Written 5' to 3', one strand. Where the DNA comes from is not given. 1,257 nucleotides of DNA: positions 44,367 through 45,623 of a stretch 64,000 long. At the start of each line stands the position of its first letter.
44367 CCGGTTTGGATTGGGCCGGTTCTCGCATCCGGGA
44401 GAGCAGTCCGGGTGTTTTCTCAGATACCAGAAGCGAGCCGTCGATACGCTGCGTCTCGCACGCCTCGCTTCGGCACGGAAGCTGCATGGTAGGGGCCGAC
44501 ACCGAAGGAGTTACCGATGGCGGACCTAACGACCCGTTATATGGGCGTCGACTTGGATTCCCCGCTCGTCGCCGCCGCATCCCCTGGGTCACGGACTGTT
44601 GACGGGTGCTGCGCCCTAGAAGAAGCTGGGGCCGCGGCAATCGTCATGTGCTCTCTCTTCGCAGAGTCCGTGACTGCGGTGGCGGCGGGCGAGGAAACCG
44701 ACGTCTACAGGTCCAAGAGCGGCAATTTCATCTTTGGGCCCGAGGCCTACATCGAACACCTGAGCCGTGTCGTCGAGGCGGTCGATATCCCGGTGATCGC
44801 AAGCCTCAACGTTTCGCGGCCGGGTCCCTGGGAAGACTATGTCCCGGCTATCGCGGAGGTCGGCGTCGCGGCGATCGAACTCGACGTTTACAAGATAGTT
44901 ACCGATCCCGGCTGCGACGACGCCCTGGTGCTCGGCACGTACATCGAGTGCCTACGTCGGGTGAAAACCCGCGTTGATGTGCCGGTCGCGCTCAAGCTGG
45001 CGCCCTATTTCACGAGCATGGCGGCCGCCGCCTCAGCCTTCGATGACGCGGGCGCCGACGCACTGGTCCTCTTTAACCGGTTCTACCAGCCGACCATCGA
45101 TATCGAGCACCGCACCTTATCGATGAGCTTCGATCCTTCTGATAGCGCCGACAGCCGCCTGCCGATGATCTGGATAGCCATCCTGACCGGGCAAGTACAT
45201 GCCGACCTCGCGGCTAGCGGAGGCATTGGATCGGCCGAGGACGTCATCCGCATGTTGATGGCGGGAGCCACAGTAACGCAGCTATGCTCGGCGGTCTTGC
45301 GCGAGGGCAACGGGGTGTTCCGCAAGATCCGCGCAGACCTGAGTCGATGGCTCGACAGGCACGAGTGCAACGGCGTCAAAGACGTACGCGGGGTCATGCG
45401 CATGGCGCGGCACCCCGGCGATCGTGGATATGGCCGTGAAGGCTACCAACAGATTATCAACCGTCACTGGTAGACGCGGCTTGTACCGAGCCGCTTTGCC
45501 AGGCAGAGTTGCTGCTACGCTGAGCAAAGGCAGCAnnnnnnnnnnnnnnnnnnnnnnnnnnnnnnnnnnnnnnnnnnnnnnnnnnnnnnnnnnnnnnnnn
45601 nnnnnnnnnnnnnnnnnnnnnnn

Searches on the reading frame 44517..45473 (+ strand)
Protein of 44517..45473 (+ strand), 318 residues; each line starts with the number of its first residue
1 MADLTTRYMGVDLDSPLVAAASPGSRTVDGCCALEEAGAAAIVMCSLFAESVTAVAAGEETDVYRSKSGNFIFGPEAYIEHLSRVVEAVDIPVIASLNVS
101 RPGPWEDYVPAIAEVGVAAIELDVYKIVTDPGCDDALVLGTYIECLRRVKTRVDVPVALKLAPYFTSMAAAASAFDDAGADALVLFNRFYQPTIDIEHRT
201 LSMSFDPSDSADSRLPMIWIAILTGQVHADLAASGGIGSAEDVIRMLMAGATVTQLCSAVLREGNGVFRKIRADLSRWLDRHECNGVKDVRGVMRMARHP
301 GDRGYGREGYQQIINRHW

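Call 54: search_protein_families(library=pfam, proteins=[window:44517-45473:+], max_evalue=0.00001)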
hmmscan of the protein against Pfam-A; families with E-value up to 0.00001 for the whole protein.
window:44517-45473:+ (318 aa): 1 family
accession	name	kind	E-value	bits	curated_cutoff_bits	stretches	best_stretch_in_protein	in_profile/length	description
PF01180.27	DHO_dh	-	2.3e-11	43.9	27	1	78-278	79-290/291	Dihydroorotate dehydrogenase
